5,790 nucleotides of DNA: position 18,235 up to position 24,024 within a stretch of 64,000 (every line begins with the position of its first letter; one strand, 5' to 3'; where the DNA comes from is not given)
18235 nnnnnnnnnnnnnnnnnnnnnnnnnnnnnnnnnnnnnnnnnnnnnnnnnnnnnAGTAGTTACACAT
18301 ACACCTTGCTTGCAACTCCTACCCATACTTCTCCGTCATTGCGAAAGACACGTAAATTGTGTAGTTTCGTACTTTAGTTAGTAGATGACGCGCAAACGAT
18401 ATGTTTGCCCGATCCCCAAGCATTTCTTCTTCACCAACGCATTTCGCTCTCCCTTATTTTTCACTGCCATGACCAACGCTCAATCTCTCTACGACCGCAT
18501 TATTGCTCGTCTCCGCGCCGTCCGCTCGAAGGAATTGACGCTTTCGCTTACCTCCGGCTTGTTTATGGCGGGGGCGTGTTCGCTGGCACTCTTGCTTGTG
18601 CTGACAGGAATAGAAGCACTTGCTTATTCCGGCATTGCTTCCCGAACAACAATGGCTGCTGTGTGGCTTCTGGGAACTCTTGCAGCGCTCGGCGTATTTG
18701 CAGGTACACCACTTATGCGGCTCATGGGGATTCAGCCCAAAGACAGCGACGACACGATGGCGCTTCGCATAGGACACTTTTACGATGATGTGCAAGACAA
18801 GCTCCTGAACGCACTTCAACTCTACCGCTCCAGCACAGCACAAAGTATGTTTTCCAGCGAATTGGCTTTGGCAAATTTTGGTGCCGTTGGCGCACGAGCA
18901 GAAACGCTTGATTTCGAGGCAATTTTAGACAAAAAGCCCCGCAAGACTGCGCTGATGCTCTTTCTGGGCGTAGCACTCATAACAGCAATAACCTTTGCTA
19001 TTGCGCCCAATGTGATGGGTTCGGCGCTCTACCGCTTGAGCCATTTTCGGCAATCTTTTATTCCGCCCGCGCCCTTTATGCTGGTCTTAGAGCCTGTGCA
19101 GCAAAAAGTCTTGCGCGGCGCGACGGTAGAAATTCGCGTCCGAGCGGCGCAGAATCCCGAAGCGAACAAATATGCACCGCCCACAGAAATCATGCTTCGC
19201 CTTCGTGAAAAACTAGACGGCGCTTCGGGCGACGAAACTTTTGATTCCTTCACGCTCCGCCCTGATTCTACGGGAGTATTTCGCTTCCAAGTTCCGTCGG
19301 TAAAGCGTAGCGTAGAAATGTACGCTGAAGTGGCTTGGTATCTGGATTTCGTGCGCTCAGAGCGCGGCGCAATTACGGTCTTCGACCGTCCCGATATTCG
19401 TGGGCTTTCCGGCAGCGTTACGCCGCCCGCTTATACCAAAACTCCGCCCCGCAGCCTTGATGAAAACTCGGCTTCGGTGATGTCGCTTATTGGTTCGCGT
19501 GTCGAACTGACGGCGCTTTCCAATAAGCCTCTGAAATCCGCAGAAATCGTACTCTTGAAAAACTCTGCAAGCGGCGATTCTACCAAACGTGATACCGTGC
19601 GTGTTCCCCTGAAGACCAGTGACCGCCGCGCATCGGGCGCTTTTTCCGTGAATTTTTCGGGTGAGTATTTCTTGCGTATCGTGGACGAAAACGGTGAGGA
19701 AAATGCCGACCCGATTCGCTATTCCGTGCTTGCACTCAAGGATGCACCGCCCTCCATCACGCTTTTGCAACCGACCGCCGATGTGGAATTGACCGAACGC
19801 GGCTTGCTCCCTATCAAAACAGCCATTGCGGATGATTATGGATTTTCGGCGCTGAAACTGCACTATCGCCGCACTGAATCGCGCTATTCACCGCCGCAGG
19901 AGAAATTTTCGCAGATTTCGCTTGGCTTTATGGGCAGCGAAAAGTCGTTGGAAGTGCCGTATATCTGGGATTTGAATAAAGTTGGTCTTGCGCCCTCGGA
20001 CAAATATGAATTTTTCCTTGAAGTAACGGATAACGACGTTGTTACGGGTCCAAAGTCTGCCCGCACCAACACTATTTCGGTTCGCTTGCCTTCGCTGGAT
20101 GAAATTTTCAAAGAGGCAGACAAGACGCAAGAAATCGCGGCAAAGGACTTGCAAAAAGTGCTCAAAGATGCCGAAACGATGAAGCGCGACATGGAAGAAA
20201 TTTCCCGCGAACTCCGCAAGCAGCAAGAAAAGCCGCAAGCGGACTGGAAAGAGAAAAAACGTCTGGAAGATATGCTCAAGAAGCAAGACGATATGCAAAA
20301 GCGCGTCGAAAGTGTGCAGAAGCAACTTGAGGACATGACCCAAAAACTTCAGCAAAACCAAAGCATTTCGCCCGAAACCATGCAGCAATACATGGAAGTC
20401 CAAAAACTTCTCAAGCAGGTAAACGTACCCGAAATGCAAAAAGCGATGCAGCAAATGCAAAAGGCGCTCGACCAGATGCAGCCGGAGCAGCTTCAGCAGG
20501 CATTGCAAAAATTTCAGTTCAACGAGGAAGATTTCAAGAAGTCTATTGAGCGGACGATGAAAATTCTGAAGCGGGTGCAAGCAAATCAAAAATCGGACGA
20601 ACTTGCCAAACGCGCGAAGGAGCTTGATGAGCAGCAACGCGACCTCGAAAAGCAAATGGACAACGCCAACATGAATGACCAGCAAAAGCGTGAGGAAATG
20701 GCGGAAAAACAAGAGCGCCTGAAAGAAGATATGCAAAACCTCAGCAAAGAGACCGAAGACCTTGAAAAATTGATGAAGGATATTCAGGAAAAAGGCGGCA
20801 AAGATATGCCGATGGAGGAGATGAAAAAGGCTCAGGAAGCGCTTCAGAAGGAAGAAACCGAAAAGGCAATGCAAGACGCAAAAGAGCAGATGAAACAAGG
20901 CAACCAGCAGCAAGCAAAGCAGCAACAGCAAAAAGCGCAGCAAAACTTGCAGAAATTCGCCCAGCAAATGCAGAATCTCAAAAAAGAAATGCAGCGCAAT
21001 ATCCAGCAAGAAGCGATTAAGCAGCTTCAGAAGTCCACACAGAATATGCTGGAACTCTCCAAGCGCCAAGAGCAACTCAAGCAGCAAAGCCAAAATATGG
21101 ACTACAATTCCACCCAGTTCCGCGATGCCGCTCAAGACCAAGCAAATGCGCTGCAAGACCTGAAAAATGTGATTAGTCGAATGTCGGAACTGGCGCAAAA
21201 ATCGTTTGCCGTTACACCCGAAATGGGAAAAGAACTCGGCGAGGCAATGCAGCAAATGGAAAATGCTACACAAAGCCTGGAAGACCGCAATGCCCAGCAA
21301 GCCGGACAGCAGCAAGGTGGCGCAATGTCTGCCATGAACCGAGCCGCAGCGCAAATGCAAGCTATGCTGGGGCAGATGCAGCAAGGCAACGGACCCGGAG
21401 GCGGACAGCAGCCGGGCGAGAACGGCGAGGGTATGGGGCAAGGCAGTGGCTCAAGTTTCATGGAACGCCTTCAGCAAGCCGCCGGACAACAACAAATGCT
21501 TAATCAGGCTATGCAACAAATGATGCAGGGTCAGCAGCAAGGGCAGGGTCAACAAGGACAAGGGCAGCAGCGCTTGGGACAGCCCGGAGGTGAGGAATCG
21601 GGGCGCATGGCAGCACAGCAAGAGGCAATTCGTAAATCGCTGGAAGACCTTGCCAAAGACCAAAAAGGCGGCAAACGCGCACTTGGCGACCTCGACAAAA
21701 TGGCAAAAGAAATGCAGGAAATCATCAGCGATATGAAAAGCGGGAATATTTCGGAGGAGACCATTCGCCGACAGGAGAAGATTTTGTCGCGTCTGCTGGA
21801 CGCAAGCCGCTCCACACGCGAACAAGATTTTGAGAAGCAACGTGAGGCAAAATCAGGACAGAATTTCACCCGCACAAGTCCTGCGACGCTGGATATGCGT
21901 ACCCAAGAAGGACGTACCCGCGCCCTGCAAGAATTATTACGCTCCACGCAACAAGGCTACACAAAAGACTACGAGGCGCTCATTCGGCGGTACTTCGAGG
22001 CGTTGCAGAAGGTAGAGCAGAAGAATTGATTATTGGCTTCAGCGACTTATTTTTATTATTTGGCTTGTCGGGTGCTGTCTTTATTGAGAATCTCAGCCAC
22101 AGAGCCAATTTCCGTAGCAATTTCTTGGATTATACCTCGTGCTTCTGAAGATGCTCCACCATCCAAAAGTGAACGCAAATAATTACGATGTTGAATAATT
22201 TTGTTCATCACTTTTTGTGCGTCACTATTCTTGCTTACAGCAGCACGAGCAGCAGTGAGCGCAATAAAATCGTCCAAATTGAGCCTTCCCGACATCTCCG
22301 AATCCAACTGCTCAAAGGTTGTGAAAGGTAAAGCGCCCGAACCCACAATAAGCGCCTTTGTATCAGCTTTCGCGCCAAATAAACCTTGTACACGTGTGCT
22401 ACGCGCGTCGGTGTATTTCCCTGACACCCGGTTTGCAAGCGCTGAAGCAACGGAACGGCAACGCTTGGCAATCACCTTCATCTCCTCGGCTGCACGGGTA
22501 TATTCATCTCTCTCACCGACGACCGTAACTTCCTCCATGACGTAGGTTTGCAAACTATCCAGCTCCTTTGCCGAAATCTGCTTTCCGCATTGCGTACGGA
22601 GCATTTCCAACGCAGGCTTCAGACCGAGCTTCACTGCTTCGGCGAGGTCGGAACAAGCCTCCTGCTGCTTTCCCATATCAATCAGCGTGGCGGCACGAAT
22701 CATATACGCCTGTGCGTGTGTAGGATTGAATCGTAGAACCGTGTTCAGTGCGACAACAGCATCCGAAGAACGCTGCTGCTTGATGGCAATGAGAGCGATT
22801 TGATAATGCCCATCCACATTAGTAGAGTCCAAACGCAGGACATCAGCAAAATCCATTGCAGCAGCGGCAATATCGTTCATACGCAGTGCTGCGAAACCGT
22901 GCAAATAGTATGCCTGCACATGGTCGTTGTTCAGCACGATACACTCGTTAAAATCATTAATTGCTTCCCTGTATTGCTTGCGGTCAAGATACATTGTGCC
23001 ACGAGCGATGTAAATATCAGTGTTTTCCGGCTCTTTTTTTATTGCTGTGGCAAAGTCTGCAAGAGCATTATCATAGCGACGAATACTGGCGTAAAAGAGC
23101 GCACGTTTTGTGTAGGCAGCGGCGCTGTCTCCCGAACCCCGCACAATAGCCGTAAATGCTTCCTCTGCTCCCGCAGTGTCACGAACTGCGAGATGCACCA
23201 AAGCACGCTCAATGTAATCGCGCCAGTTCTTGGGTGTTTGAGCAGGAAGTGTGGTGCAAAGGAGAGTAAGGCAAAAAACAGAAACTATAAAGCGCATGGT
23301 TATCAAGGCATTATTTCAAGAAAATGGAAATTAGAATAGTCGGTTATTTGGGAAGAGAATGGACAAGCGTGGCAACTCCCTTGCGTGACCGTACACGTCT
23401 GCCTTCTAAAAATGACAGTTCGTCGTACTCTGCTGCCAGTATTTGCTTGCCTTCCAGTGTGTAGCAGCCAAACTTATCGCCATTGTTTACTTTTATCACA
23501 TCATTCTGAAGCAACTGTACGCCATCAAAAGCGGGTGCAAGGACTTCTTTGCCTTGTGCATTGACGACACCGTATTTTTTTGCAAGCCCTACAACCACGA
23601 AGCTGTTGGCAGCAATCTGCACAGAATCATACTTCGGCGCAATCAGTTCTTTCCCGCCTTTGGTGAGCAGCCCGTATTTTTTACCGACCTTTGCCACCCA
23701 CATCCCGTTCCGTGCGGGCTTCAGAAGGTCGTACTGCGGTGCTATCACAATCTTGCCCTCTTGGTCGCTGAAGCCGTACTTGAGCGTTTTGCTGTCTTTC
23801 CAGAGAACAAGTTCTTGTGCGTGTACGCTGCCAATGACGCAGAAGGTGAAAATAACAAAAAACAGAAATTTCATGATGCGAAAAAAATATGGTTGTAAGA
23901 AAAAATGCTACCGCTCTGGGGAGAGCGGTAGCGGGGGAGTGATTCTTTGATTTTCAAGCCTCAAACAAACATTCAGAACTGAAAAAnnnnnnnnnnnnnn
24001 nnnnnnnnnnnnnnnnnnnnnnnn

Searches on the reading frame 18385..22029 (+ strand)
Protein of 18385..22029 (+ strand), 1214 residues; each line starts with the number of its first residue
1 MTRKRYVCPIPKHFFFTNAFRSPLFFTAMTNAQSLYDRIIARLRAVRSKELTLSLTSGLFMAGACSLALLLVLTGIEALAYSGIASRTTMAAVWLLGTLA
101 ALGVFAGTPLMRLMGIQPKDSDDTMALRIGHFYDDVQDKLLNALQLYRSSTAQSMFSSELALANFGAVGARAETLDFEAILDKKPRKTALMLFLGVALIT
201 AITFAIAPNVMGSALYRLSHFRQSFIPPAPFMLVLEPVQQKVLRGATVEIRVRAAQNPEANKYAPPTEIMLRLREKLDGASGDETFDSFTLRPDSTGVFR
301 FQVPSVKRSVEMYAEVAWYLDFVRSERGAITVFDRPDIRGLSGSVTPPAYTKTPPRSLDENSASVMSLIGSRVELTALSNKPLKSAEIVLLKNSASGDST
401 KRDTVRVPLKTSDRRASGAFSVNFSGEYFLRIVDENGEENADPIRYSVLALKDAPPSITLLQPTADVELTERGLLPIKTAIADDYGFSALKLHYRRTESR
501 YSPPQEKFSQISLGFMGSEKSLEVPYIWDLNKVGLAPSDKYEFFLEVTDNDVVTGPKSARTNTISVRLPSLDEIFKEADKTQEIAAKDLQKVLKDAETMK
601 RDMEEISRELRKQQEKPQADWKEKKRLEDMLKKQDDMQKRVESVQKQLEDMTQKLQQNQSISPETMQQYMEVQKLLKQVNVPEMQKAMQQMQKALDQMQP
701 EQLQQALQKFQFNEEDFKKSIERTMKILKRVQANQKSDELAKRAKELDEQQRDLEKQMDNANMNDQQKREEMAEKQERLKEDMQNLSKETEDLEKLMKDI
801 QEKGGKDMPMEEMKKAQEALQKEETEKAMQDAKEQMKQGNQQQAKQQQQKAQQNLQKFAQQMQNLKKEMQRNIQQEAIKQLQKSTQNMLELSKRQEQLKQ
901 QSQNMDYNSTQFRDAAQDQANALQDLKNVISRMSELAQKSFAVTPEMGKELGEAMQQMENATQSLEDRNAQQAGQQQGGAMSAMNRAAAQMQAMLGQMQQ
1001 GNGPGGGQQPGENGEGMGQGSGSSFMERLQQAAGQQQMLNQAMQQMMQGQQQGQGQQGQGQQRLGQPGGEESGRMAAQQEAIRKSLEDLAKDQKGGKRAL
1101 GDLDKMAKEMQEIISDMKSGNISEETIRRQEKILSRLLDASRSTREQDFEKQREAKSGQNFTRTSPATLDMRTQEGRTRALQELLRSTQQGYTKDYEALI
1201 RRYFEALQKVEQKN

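Call 38: search_protein_families(library=pfam, proteins=[window:18385-22029:+], max_evalue=0.00001)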
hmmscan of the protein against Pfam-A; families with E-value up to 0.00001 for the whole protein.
window:18385-22029:+ (1214 aa): 1 family
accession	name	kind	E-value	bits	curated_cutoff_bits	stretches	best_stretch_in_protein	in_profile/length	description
PF13779.11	DUF4175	-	1.8e-16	59.8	27.3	1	343-1012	188-761/825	Domain of unknown function (DUF4175)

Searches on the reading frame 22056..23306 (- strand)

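Call 38: search_protein_families(library=pfam, proteins=[window:22056-23306:-], max_evalue=0.00001)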
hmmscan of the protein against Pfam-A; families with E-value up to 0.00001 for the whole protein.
window:22056-23306:- (416 aa): 10 families
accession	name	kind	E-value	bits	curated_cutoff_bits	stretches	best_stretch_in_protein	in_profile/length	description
PF07719.23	TPR_2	-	5.5e-18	64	27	0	98-129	3-34/34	Tetratricopeptide repeat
PF00515.34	TPR_1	-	6.2e-17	61.1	27.8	0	97-128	2-33/34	Tetratricopeptide repeat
PF13431.12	TPR_17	-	5.7e-16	57.8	24.4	0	87-116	4-33/34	Tetratricopeptide repeat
PF13181.12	TPR_8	-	4.2e-15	55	25.7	0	97-129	2-34/34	Tetratricopeptide repeat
PF13371.12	TPR_9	-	9.2e-15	54.9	35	0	106-163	5-62/73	Tetratricopeptide repeat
PF13414.12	TPR_11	-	4.6e-12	45.9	26.8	0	103-142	1-40/42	TPR repeat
PF14559.12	TPR_19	-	3.3e-10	40.6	25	0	140-206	1-67/68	Tetratricopeptide repeat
PF13432.12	TPR_16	-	5.8e-10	39.9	32.7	0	33-93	2-62/65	Tetratricopeptide repeat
PF12895.13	ANAPC3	-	1.7e-08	35.1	27.2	0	77-147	4-73/82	Anaphase-promoting complex, cyclosome, subunit 3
PF13428.12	TPR_14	-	5.9e-08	33.1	23.5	0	63-104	2-43/44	Tetratricopeptide repeat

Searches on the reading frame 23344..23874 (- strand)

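Call 38: search_protein_families(library=pfam, proteins=[window:23344-23874:-], max_evalue=0.00001)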
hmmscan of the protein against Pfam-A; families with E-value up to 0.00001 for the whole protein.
window:23344-23874:- (176 aa): 1 family
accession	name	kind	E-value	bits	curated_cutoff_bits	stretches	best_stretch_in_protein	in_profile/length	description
PF14903.11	WG_beta_rep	-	5.8e-21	74.6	25.6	1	33-67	1-35/35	WG containing repeat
